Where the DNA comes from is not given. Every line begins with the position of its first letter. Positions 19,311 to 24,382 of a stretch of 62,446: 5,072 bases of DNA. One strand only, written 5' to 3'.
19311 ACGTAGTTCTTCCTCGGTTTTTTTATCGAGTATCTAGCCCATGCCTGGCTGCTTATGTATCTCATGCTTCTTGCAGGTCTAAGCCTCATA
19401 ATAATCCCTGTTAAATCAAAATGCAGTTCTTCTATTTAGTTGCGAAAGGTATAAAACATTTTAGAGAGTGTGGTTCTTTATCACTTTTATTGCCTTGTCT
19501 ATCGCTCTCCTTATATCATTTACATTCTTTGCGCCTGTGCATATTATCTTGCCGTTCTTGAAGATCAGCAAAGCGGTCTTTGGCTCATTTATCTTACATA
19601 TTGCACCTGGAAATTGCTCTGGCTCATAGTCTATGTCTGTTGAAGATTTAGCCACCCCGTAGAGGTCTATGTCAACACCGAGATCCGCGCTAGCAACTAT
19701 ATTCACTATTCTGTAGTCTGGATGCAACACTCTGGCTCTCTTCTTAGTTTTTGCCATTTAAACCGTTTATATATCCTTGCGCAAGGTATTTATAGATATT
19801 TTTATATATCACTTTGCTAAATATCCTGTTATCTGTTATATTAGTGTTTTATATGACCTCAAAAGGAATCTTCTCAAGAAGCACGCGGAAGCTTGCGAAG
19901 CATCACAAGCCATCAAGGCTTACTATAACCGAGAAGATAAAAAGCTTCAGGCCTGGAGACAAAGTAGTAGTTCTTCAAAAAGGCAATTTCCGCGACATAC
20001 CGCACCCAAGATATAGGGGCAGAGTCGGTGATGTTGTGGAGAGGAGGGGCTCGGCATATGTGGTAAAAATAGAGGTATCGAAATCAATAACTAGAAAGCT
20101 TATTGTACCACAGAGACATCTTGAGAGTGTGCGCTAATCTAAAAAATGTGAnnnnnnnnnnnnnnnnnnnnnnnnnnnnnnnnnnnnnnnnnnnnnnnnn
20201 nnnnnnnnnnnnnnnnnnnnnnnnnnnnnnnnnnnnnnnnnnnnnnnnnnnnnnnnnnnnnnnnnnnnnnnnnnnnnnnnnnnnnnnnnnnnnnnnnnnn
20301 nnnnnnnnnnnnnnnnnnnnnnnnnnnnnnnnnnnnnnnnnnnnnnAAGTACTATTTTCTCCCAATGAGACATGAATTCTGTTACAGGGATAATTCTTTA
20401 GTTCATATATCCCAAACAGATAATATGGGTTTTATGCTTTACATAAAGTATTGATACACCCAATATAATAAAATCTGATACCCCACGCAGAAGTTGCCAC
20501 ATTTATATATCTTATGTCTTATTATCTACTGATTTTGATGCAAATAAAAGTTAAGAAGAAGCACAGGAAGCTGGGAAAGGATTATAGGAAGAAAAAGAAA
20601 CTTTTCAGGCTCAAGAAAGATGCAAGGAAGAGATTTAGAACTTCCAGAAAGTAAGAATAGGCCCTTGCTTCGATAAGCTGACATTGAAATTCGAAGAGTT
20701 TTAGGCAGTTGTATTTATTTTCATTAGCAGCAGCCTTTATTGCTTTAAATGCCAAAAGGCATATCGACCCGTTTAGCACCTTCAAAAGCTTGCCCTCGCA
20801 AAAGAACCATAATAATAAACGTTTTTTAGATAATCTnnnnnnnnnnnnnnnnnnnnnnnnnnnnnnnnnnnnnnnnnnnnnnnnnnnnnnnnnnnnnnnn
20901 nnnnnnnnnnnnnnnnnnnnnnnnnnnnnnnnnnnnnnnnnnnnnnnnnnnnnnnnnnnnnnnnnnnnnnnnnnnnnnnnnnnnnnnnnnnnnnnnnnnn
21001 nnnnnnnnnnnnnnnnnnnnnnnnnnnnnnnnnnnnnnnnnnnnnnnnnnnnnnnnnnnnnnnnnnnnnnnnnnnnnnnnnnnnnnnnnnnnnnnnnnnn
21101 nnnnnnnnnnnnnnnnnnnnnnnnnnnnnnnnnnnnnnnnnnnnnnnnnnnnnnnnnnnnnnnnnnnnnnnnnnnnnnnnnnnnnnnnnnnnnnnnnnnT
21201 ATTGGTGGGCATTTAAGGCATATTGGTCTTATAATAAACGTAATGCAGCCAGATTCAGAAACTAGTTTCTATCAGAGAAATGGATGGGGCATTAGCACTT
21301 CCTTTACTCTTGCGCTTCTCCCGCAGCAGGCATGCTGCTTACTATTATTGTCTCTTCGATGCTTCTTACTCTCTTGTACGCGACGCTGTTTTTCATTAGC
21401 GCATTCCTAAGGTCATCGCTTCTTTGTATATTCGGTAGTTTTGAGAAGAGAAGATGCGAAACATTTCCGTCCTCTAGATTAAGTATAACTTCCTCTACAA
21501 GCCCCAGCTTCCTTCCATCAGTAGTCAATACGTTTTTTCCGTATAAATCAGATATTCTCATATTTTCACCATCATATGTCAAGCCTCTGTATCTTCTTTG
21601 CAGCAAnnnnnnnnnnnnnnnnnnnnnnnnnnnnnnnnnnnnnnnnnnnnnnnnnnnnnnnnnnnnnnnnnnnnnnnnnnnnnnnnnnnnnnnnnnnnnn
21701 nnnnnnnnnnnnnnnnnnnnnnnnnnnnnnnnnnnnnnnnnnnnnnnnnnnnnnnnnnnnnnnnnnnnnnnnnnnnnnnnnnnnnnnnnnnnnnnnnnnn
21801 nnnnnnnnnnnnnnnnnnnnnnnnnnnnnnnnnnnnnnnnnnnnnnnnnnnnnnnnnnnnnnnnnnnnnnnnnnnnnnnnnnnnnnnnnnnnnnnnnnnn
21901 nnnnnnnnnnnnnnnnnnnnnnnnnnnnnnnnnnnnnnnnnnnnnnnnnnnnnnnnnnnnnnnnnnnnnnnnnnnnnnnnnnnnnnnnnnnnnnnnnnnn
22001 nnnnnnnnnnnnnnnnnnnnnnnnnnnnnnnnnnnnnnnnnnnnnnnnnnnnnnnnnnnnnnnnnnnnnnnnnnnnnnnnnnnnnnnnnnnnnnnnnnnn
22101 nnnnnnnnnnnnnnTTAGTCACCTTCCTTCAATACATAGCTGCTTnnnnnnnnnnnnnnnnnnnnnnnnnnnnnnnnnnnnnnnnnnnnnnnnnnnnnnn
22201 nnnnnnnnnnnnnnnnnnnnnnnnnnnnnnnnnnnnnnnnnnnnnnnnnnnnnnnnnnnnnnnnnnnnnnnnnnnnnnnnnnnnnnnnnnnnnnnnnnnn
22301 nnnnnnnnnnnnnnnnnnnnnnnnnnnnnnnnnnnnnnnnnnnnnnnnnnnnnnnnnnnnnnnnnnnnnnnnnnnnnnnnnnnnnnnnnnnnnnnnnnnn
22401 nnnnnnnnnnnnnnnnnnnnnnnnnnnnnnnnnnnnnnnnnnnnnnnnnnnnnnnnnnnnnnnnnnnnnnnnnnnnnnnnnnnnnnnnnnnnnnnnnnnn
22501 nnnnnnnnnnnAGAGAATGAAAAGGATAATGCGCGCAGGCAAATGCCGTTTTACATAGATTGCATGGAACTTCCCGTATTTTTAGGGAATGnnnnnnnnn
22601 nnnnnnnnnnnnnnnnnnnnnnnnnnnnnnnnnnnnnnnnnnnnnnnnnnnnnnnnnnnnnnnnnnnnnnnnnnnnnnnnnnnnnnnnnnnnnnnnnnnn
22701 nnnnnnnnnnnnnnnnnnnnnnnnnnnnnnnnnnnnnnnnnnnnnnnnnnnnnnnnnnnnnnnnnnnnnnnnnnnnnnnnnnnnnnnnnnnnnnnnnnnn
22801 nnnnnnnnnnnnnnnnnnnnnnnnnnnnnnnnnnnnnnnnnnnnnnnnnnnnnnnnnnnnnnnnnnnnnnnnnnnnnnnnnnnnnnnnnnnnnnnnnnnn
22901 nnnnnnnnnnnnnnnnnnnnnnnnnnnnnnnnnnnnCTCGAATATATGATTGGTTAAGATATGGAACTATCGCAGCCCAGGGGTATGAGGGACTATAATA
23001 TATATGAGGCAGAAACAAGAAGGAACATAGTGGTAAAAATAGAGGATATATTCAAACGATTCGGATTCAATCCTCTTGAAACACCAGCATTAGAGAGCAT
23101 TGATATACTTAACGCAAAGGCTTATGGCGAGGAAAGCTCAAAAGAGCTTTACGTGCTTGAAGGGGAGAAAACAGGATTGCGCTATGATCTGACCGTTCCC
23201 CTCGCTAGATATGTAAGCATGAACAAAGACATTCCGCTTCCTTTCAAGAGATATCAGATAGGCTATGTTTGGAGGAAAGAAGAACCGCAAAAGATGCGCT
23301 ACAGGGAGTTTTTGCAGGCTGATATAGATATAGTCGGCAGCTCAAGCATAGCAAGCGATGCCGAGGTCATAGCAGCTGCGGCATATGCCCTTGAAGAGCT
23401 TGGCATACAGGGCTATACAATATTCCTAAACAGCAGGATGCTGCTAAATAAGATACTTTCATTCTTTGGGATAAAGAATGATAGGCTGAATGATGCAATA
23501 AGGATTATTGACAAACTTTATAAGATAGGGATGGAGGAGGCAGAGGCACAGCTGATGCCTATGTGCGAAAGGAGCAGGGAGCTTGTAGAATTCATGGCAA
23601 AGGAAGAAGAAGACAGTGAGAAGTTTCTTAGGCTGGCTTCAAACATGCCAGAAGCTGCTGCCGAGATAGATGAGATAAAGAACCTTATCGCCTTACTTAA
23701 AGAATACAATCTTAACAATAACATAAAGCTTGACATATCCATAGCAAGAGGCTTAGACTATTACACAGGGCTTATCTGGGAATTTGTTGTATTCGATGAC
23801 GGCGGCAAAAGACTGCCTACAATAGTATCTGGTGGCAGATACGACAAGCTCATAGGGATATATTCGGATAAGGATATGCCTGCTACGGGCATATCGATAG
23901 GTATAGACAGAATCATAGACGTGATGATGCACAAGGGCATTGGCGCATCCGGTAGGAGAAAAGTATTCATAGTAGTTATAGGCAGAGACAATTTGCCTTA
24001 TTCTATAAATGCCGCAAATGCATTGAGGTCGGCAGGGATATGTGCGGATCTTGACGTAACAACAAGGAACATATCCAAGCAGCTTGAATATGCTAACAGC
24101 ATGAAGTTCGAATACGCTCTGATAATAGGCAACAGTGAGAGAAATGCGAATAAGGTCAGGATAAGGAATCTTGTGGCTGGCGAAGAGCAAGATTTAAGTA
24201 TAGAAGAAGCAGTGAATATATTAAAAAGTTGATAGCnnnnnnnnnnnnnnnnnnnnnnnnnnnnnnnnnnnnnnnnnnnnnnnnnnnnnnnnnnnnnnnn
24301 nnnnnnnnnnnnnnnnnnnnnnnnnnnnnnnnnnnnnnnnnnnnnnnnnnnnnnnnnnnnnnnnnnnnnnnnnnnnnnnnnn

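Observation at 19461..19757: Stand-alone single-repeat TBP ('half TBP'), copy 1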

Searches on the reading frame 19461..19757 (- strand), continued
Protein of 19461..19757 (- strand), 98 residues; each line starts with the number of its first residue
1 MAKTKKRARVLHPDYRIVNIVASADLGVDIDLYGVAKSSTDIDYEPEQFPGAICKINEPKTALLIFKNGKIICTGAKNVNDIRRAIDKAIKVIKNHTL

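Call 42: find_related_loci(query=A1, collection=genome_contigs, flank=10000)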
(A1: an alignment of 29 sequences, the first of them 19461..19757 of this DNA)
Query A1 (98 aa) in genome_contigs; peptide patterns used: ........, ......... (x = any residue, [..] = any of these).
600 stretches matched a pattern (row limit reached: there are more); 600 encode a relative of the query (tblastn E <= 1e-3); the best 80 are kept; 80 distinct loci.
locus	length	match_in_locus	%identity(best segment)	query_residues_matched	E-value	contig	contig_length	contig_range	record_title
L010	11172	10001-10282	76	5-98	4e-46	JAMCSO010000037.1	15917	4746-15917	MAG: Candidatus Marsarchaeota archaeon isolate FK_Sedi_A_Bin.208 NODE_8834_length_15917_cov_2.63464, whole genome shotgu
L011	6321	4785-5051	75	10-98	7e-45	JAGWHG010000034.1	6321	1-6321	MAG: Candidatus Micrarchaeota archaeon isolate REEA72 REEA72_34_length_6321_cov_3.850897, whole genome shotgun sequence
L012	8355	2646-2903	71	13-98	1e-40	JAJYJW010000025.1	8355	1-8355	MAG: Candidatus Micrarchaeota archaeon isolate DBS2-1.bin171 NODE_16957_length_8355_cov_1.752795, whole genome shotgun s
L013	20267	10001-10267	66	10-98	3e-40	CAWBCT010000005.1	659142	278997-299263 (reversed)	MAG: uncultured archaeon isolate MFD04780.bin.2.2 genome assembly, contig: contig_20207, whole genome shotgun sequence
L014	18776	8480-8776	63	1-98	2e-39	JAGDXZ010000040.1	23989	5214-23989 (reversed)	MAG: Candidatus Micrarchaeota archaeon isolate KMA_Bin06 NODE_651_length_23989_cov_16.186262, whole genome shotgun seque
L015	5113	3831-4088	63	11-96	6e-33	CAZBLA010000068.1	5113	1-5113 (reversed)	MAG TPA_asm: Candidatus Micrarchaeota archaeon isolate SRP128015_co4_68 genome assembly, contig: NODE_4360_length_5113_c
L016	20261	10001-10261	53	11-97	9e-31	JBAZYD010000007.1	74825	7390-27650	MAG: Candidatus Micrarchaeia archaeon isolate SO_2017_GW1_72 NODE_2040_length_74825_cov_1.363999_OW334_2017, whole genom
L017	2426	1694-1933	60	15-94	7e-30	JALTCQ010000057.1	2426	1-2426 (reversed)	MAG: Candidatus Micrarchaeota archaeon isolate S013_metabat2_scaf2bin.045 S013_NODE_23254_length_2426_cov_2.588952, whol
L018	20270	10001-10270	52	9-98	8e-30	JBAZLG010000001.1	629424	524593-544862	MAG: Candidatus Micrarchaeia archaeon isolate SO_2017_LW4_162 scaffold_35_c1_LW137-91_2017, whole genome shotgun sequenc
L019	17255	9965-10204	56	15-94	1e-28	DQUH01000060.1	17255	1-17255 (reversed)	MAG TPA_asm: Methanobacteriota archaeon isolate SZUA-1452 k95_1023274, whole genome shotgun sequence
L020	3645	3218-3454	56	15-93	1e-28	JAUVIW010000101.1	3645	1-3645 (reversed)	MAG: archaeon isolate CSMAG_438 CSMAG_438_k127_811333_length_3645_cov_32.9028, whole genome shotgun sequence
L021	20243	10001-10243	52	14-94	2e-28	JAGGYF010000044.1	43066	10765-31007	MAG: Candidatus Iainarchaeum archaeon isolate AUK171 PB_MBMC_125_c_000000000024, whole genome shotgun sequence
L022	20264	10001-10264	53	6-93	2e-28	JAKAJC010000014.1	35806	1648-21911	MAG: Candidatus Micrarchaeota archaeon isolate WY3.bin72 NODE_1708_length_35806_cov_3.737381, whole genome shotgun seque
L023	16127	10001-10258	50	12-97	2e-28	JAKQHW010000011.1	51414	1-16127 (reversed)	MAG: Candidatus Micrarchaeota archaeon isolate USDE_metabat.57 k141_277443, whole genome shotgun sequence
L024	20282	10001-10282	49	5-98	5e-28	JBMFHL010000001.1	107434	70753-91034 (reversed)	MAG: Candidatus Micrarchaeia archaeon isolate KM4311-23 NODE_1_length_107434_cov_4.089701, whole genome shotgun sequence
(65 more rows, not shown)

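Call 60: find_encoding_contigs(protein=P0120, flank=10000, max_places=3)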
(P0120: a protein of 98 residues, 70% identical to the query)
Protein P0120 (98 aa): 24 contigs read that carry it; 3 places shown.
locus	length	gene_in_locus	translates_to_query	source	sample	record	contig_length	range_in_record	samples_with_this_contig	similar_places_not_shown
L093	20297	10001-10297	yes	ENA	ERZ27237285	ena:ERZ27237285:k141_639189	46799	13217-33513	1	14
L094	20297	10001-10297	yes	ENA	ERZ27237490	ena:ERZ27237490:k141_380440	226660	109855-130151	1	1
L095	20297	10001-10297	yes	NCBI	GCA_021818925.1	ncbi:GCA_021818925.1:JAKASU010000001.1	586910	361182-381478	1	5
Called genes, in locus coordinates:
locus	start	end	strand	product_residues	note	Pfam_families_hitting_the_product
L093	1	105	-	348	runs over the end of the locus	-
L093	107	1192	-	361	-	-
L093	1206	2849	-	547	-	-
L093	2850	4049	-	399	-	-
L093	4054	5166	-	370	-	-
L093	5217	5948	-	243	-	-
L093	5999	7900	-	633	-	-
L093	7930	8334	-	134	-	-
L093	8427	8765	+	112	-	PF03874:RNA_pol_Rpb4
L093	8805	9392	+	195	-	PF04919:DUF655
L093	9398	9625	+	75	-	-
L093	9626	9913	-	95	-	PF01157:Ribosomal_L21e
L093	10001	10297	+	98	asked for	PF00352:TBP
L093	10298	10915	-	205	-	PF09335:VTT_dom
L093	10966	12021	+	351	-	PF26356:Pelota_N, PF03464:eRF1_2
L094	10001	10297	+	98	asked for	PF00352:TBP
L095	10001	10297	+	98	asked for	PF00352:TBP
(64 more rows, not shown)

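Call 66: search_protein_families(library=ncbifam, proteins=[window:19461-19757:-], max_evalue=0.001)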
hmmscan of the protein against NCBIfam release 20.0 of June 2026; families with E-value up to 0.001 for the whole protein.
window:19461-19757:- (98 aa): 10 families
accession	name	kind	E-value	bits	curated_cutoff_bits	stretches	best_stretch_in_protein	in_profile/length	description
NF001594.0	PRK00394.1-3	equivalog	4.3e-29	101.2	278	1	13-95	3-85/182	TATA-box-binding protein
NF001597.0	PRK00394.2-2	subfamily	2.8e-26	92.1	255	1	16-95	7-86/183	TATA-box-binding protein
NF001592.0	PRK00394.1-1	equivalog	3.1e-25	88.8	270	1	12-96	5-89/194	TATA-box-binding protein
NF001601.0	PRK00394.2-6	equivalog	7e-25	87.5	316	1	14-94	5-85/181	TATA-box-binding protein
NF001593.0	PRK00394.1-2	subfamily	8.7e-24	84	181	1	13-95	98-182/184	TATA-box-binding protein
NF001595.0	PRK00394.1-5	subfamily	5.2e-23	81.8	288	1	16-94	9-87/186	TATA-box-binding protein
NF001598.0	PRK00394.2-3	equivalog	1.5e-22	80.1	330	1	16-95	8-87/184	TATA-box-binding protein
NF001600.0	PRK00394.2-5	equivalog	6.7e-21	74.7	308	1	12-93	97-180/186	TATA-box-binding protein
NF001599.0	PRK00394.2-4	subfamily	1.3e-18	67.4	307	1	13-84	96-169/185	TATA-box-binding protein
NF001596.0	PRK00394.2-1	subfamily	3.3e-17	62.8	347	1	13-89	95-173/183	TATA-box-binding protein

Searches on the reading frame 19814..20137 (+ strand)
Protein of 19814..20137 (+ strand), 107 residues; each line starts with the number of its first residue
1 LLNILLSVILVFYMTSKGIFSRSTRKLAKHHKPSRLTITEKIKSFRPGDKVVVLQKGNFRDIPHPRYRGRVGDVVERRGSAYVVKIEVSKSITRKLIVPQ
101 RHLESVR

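Call 4: search_protein_families(library=pfam, proteins=[window:19814-20137:+], max_evalue=0.01)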
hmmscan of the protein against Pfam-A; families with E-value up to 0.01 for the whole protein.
window:19814-20137:+ (107 aa): 1 family
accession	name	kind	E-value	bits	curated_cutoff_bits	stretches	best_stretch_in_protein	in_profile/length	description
PF01157.24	Ribosomal_L21e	-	1.7e-14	53.9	27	1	14-105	2-98/101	Ribosomal protein L21e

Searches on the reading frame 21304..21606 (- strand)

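Call 28: search_protein_families(library=pfam, proteins=[window:21304-21606:-], max_evalue=0.001)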
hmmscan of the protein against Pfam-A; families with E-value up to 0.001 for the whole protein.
window:21304-21606:- (100 aa): 1 family
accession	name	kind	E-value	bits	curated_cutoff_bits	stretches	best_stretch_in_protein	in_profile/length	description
PF05239.21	PRC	-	2.5e-09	37.5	21.2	1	14-64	2-50/78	PRC-barrel domain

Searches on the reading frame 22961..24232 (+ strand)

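Call 28: search_protein_families(library=pfam, proteins=[window:22961-24232:+], max_evalue=0.001)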
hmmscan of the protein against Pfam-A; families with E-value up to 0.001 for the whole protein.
window:22961-24232:+ (423 aa): 5 families
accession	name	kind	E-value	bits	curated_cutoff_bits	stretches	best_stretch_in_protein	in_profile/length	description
PF13393.11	tRNA-synt_His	-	3e-43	148.7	25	1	8-318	1-308/308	Histidyl-tRNA synthetase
PF03129.25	HGTP_anticodon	-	3e-15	56.6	21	1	334-422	1-92/94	Anticodon binding domain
PF00587.30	tRNA-synt_2b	-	2.2e-06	28.3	29.3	1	91-183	34-110/179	tRNA synthetase class II core domain (G, H, P, S and T)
PF00152.25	tRNA-synt_2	-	2.9e-05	23.7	25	0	18-124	23-121/308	tRNA synthetases class II (D, K and N)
PF12745.12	HGTP_anticodon2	-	0.00032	20.8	24.4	1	332-422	5-101/261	Anticodon binding domain of tRNAs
